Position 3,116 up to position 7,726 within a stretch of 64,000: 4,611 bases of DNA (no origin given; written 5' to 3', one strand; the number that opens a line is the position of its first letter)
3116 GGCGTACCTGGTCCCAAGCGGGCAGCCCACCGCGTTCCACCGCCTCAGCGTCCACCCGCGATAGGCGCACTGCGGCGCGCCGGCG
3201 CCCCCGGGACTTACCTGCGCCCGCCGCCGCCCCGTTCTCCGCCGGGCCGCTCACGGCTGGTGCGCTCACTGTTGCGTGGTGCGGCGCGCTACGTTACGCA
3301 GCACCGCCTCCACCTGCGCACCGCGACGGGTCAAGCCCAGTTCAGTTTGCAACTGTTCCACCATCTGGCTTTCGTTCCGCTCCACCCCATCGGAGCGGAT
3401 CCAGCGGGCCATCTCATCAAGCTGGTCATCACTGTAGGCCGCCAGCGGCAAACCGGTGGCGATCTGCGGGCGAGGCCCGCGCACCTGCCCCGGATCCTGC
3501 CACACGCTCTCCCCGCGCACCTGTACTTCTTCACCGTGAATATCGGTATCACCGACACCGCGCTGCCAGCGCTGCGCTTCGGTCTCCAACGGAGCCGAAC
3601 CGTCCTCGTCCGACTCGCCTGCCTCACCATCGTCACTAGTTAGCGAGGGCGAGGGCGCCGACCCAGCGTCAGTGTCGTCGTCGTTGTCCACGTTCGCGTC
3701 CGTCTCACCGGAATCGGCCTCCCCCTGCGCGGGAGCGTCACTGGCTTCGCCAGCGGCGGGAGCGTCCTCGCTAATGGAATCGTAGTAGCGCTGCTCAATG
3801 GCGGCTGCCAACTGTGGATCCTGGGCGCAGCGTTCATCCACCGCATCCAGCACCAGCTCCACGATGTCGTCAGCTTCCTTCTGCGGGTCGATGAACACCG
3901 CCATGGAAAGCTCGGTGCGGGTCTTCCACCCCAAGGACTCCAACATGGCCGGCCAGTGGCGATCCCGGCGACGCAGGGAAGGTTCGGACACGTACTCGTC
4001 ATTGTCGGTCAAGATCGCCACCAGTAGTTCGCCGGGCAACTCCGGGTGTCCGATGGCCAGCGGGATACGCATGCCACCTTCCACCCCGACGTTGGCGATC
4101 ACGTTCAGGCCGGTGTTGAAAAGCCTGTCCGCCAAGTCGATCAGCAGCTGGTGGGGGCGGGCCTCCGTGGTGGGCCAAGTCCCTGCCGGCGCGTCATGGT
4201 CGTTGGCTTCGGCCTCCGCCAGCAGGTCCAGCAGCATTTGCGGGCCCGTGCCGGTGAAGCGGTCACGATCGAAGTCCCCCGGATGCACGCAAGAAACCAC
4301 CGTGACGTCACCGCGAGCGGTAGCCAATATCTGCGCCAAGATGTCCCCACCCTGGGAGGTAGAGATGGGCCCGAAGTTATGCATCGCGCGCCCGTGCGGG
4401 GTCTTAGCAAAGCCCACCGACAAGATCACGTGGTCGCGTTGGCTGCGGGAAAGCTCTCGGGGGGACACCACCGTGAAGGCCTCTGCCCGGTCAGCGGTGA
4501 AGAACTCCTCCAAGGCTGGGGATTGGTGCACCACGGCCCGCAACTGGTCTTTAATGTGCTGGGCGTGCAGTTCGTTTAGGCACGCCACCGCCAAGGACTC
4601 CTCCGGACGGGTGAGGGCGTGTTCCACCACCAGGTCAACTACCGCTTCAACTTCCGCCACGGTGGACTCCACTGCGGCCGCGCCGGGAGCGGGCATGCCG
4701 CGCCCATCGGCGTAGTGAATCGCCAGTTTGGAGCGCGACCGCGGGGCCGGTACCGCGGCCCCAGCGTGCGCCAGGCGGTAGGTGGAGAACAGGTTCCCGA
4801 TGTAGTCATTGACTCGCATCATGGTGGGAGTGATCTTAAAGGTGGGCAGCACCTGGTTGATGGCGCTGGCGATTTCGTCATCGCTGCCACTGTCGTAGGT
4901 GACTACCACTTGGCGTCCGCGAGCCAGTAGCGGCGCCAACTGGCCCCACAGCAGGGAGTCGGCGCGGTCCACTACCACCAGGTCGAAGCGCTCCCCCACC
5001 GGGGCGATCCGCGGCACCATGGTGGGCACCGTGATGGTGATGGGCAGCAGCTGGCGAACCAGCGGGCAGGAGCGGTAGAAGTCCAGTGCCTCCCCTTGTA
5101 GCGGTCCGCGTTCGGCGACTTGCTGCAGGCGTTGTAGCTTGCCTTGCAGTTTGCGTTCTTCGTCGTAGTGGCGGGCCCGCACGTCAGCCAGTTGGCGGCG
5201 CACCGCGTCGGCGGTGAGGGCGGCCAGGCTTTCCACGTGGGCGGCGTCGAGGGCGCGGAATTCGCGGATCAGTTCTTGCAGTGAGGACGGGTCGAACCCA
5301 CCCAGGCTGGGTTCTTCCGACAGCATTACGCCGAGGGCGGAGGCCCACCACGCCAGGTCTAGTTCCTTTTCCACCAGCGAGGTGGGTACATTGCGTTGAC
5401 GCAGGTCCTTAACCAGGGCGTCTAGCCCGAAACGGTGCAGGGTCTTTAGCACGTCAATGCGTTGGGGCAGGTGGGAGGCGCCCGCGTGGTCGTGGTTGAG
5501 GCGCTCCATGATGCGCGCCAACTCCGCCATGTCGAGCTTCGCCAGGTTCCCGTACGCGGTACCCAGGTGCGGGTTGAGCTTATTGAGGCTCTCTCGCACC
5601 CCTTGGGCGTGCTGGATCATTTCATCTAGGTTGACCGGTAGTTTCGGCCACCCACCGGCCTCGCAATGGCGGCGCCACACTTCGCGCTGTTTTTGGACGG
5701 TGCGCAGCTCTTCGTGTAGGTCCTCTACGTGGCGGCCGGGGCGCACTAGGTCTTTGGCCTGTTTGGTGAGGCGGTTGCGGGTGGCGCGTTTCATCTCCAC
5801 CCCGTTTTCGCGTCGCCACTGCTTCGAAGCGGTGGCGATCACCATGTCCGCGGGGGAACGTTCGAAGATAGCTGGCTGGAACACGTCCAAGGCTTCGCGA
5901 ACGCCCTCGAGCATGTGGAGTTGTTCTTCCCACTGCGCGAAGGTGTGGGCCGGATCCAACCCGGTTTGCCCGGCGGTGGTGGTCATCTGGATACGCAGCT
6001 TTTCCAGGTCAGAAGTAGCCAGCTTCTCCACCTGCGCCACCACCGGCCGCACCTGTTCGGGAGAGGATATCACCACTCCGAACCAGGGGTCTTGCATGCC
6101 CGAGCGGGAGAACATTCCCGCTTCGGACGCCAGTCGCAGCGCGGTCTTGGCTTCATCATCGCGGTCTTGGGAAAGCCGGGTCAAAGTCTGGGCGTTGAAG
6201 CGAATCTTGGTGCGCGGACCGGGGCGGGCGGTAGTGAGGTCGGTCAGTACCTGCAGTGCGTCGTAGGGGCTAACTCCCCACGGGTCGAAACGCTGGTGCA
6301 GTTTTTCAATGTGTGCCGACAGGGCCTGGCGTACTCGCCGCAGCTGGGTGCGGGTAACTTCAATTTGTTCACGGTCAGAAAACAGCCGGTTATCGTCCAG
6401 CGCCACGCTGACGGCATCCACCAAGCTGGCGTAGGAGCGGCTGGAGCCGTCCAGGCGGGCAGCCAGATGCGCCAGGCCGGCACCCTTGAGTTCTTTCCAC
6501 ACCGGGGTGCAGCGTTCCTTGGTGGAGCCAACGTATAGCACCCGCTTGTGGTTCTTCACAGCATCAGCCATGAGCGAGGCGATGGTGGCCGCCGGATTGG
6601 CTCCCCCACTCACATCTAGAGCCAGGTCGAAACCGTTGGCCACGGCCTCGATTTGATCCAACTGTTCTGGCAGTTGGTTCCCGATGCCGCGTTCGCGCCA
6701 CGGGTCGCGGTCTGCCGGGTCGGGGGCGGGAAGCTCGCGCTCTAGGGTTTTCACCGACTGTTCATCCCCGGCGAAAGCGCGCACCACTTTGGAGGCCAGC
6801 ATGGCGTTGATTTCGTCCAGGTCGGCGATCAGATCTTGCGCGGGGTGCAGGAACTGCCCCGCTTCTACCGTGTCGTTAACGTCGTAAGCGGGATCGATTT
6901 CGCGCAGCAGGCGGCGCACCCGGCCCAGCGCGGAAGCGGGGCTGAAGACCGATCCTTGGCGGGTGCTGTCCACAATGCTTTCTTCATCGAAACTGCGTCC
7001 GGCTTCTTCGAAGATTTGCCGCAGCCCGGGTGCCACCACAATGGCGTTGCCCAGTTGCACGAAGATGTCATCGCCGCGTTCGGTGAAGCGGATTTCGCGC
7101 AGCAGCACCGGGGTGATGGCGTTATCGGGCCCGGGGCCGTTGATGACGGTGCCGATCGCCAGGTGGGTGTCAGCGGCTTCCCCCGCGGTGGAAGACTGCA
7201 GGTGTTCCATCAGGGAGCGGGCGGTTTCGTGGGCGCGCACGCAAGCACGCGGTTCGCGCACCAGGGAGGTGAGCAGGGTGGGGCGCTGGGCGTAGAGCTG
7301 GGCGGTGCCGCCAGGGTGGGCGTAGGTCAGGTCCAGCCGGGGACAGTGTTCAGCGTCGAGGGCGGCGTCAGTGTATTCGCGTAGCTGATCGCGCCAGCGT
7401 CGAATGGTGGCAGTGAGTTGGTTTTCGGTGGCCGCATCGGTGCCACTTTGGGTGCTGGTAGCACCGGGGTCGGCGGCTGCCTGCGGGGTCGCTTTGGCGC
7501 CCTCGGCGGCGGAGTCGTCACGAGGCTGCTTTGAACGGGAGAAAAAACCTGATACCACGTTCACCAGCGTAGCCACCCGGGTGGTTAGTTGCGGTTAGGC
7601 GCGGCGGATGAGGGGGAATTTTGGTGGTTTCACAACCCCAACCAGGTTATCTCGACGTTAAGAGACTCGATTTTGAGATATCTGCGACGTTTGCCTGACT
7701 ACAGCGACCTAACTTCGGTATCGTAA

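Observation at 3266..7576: Giant SF1 helicase/nuclease-family protein in which every catalytic motif I can place looks substituted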

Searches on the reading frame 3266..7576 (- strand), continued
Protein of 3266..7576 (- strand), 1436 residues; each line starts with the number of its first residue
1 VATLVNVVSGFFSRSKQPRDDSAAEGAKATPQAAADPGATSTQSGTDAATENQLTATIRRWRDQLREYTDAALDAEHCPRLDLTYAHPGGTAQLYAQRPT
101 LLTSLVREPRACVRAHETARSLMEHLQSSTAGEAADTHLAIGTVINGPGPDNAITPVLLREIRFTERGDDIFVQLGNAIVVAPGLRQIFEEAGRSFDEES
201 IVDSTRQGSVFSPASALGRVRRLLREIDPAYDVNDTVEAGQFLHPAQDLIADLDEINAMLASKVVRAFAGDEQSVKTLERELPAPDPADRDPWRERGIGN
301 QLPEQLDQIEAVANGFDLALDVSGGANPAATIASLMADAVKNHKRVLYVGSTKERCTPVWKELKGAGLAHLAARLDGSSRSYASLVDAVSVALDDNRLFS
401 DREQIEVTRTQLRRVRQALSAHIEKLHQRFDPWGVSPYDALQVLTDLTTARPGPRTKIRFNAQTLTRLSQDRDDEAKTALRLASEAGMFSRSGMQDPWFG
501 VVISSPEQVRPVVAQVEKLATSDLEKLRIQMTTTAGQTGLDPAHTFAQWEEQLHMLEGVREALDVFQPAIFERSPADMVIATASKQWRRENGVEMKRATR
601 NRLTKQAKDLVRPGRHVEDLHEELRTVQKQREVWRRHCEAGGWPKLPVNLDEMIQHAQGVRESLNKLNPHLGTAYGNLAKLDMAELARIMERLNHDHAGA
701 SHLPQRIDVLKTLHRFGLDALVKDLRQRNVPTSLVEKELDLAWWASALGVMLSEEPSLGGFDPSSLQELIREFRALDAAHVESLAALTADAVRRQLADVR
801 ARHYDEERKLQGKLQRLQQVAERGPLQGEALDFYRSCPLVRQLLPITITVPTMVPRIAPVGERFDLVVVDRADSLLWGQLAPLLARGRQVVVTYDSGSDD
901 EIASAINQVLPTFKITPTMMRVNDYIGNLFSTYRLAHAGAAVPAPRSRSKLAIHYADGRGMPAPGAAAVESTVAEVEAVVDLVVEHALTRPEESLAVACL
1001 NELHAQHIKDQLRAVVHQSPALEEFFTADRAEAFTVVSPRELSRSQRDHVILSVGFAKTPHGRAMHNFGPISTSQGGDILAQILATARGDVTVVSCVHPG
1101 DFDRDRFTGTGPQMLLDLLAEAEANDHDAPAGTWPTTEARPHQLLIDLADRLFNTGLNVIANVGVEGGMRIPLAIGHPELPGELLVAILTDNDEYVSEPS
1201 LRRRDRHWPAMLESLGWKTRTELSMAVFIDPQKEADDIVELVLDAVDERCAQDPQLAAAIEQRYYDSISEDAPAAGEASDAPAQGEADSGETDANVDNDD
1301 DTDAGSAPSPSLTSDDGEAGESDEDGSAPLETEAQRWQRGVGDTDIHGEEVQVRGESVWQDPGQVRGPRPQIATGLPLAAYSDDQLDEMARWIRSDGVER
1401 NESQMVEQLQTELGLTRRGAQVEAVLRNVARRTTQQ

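Call 65: list_cluster_members(proteins=[P0307, P0315, P0322, P0332, P0363, P0303, P0276, P0290, P0346, P0323])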
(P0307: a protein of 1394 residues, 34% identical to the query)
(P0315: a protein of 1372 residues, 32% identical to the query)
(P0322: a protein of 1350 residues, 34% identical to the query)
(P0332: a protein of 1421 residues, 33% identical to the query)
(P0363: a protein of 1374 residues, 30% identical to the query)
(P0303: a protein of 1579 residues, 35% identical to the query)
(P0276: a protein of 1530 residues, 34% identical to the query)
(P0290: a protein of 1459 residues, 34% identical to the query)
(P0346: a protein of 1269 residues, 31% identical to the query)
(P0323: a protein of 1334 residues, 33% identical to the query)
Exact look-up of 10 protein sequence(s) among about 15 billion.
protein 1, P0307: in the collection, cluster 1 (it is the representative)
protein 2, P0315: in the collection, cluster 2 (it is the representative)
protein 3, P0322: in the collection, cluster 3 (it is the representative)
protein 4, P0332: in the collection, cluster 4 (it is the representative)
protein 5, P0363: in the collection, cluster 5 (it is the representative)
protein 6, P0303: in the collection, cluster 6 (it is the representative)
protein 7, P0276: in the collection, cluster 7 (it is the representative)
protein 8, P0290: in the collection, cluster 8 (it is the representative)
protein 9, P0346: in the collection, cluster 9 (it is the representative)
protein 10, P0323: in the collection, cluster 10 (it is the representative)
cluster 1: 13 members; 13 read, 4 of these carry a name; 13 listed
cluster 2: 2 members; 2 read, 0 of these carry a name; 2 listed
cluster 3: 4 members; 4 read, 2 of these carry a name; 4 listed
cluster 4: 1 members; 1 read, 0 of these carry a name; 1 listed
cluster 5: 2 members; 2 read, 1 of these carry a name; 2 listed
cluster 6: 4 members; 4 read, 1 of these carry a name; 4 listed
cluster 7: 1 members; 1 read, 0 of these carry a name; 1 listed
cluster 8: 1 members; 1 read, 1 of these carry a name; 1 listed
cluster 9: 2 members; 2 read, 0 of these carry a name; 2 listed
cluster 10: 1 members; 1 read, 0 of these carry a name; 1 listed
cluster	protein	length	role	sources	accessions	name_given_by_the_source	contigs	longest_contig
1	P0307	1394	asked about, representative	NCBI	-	-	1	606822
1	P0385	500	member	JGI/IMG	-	hypothetical protein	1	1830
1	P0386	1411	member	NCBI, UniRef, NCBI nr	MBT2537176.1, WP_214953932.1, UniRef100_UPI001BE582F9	AAA family ATPase [Arthrobacter sp. ISL-69] | AAA family ATPase n=1 Tax=Arthrobacter sp. ISL-69 TaxID=2819113 RepID=UPI001BE582F9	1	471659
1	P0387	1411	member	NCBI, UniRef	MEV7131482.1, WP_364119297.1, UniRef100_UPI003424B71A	AAA family ATPase [Arthrobacter sp. NPDC093128] | AAA family ATPase n=1 Tax=Arthrobacter sp. NPDC093128 TaxID=3154979 RepID=UPI003424B71A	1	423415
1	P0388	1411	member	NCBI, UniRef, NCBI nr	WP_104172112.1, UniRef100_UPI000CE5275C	AAA family ATPase [Arthrobacter sp. Y81] | AAA family ATPase n=1 Tax=Arthrobacter sp. Y81 TaxID=2058897 RepID=UPI000CE5275C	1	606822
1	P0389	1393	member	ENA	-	-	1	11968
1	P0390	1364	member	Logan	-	-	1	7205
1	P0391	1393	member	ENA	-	-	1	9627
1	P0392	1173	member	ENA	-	-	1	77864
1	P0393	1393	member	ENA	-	-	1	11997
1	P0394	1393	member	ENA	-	-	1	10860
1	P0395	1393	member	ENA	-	-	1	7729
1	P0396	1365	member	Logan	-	-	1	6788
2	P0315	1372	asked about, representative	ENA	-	-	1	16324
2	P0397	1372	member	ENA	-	-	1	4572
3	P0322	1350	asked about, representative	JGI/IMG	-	-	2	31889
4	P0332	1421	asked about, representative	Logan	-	-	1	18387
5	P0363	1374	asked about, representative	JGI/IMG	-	hypothetical protein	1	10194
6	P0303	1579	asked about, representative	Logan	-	-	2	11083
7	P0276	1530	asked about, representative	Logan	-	-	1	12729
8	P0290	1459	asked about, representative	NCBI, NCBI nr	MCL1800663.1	MAG: hypothetical protein FWG25_04785 [Promicromonosporaceae bacterium] | hypothetical protein [Promicromonosporaceae bacterium]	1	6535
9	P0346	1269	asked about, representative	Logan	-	-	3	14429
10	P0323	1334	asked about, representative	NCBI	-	-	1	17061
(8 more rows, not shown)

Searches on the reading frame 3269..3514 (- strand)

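Call 26: search_protein_families(library=pfam, proteins=[window:3269-3514:-], max_evalue=10)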
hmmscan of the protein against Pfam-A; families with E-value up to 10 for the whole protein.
seq(82 aa): 3 families
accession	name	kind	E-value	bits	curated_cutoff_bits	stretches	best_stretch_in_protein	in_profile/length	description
PF25545.1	DUF7924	-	0.09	12.8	27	1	10-42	58-90/225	Domain of unknown function (DUF7924)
PF01234.23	NNMT_PNMT_TEMT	-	0.12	12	25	1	23-77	83-137/261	NNMT/PNMT/TEMT family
PF17989.7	ALP_N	-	0.15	12.7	26.3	1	17-44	96-124/148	Actin like proteins N terminal domain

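Call 48: search_protein_families(library=ncbifam, proteins=[window:3269-3514:-], max_evalue=10)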
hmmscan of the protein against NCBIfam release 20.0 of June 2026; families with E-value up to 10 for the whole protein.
seq(82 aa): 1 family
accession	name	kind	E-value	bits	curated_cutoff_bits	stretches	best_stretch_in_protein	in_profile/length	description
NF043035.1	OxoTetrKin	equivalog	0.043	12.7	350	1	47-81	316-350/418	3-oxo-tetronate kinase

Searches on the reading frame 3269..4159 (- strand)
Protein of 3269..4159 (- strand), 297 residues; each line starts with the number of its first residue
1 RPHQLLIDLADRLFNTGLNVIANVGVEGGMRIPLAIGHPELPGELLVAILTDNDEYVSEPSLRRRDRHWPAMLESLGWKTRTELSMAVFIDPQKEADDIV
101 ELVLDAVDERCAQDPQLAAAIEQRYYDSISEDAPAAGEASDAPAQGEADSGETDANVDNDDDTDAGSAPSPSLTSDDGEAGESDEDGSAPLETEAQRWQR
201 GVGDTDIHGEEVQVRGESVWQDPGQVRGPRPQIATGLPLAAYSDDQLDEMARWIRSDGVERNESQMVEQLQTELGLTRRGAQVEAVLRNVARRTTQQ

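Call 66: predict_structure(alignment_id=A4)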
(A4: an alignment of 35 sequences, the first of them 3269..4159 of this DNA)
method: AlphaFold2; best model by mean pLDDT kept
length: 297 residues; sequences in the alignment: 35
mean_pLDDT: 80.7   pTM: 0.47
mean pLDDT of the five models: 80.7, 80.2, 79.9, 79.6, 79.1
residues with pLDDT >= 90: 165; 70-90: 40; 50-70: 57; < 50: 35
segments of 3 or more residues with pLDDT < 50: 163-168, 187-189, 204-206, 208-214, 217-221
pLDDT, mean of each block of 10 residues (from residue 1): 81 96 86 94 93 86 90 94 90 96 96 95 92 71 59 57 49 50 50 62 50 45 72 96 98 95 97 95 98 93
secondary structure, 60 per line:
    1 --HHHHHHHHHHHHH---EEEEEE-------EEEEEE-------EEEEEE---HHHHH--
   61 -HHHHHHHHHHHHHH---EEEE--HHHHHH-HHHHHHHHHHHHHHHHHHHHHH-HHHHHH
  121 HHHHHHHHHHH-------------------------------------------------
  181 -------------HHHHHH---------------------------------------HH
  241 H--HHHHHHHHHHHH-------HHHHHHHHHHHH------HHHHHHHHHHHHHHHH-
elements in order: H3-15 E19-24 E32-37 E45-50 H54-58 H62-75 E79-82 H85-90 H92-113 H115-131 H194-199 H244-255 H263-274 H281-296

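Call 69: fold_search(model_id=the predicted structure, library=pdb)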
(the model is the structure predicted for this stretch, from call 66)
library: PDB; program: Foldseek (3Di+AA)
matches with E <= 10: 82; with E <= 0.001: 0
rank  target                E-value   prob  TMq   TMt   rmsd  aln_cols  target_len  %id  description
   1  3r3p_B                3.0e-02  1.00  0.26  0.70   4.0       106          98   16  Homing Endonuclease I-Bth0305I Catalytic Domain (released 2011-10-05)
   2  3dnx                  1.4e-01  0.85  0.19  0.35   4.2        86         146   20  SPO1766 protein of unknown function from Silicibacter pomeroyi. (released 2008-09-02)
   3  3hrl                  2.2e-01  0.98  0.26  0.75   3.1       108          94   11  Crystal structure of a putative endonuclease-like protein (ngo0050) from neisseria gonorrhoeae (released 2009-06-30)
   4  9i05_Xi               2.6e-01  0.75  0.25  0.18  15.2       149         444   12  Cryo-EM structure of the large subunit of the mitochondrial ribosome from Toxoplasma gondii (released 2025-06-11)
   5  5gke_A                2.6e-01  0.44  0.17  0.20   5.5        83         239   16  Structure of EndoMS-dsDNA1 complex (released 2016-11-02)
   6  3fov                  3.1e-01  0.44  0.17  0.40   6.6        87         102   16  Crystal structure of protein RPA0323 of unknown function from Rhodopseudomonas palustris (released 2009-01-13)
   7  4qbn_A                5.1e-01  0.57  0.22  0.56   4.6       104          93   15  VRR_NUC domain (released 2014-09-10)
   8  9g6k_LJ               5.1e-01  0.47  0.24  0.17  15.5       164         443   13  LSU structure derived from the LSU sample of the mitoribosome from T. gondii. (released 2024-12-11)
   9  8gh6_A                7.3e-01  0.28  0.17  0.07   6.8       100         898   11  Bombyx mori R2 retrotransposon initiating target-primed reverse transcription (released 2023-04-05)
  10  2vld_A                8.3e-01  0.25  0.18  0.22   5.2        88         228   16  crystal structure of a repair endonuclease from Pyrococcus abyssi (released 2009-05-19)
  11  2vld_B                9.4e-01  0.23  0.18  0.23   5.2        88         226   16  crystal structure of a repair endonuclease from Pyrococcus abyssi (released 2009-05-19)
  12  4tkd_C                1.1e+00  0.38  0.19  0.41   4.3        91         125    8  Sulfolobus solfataricus HJC mutants (released 2015-08-12)
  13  9g6k_L9               1.2e+00  0.23  0.21  0.14   7.0       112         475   15  LSU structure derived from the LSU sample of the mitoribosome from T. gondii. (released 2024-12-11)
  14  1t0f_B                1.7e+00  0.18  0.16  0.18  13.0        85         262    9  Crystal Structure of the TnsA/TnsC(504-555) complex (released 2004-11-09)
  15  7edb_B                1.7e+00  0.11  0.19  0.17  14.3       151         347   10  EcoT38I restriction endonuclease complexed with DNA (released 2022-03-16)
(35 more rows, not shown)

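Call 70: search_protein_families(library=pfam, alignment_id=A4, max_evalue=1)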
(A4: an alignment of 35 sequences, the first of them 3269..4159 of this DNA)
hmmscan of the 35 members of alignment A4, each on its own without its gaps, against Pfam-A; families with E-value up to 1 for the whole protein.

A. member 1, window:3269-4159:- (297 aa): 2 families
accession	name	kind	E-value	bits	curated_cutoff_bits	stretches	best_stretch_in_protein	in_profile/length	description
PF18741.7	MTES_1575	-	3.2e-12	46.8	38.2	1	9-101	5-94/96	REase_MTES_1575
PF25310.1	VG15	-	0.42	11.2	26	0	95-154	36-94/212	VG15 protein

B. families by the number of members that match (of 35 scanned): 52 families (the first 25 are shown)
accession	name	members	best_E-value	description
PF18741.7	MTES_1575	35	3.4e-19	REase_MTES_1575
PF13195.11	DUF4011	19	2.1e-06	Protein of unknown function (DUF4011)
PF12934.12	FTO_CTD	4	0.079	FTO C-terminal domain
PF07201.16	HrpJ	3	0.18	HrpJ-like domain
PF24740.1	DUF7691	2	0.022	Domain of unknown function (DUF7691)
PF21896.2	Talin_IBS2B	2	0.031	Talin IBS2B domain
PF01816.23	LRV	2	0.057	Leucine rich repeat variant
PF13086.12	AAA_11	1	6.7e-19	AAA domain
PF13604.12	AAA_30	1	1e-09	AAA domain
PF13087.12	AAA_12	1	1.5e-09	AAA domain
PF13245.12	AAA_19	1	4e-07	AAA domain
PF01443.25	Viral_helicase1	1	3.3e-05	Viral superfamily 1 RNA helicase core domain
PF01580.24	FtsK_SpoIIIE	1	0.00029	FtsK/SpoIIIE family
PF04851.21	ResIII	1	0.0019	Type III restriction enzyme, res subunit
PF04992.19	RNA_pol_Rpb1_6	1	0.0039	RNA polymerase Rpb1, domain 6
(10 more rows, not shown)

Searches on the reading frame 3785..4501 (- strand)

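Call 48: search_protein_families(library=ncbifam, proteins=[window:3785-4501:-], max_evalue=10)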
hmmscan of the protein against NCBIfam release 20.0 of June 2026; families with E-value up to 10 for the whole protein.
window:3785-4501:- (239 aa): 2 families
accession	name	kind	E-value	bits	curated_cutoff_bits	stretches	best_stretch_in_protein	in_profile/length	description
NF058533.1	antiphage_ProA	equivalog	6.1e-25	86.9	1500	1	22-230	1510-1716/1903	anti-phage protein ProA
NF042953.1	Hhe_antiphage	equivalog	1.6e-15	55.7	2000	1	21-216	1487-1679/1797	DUF4011 domain-containing anti-phage protein Hhe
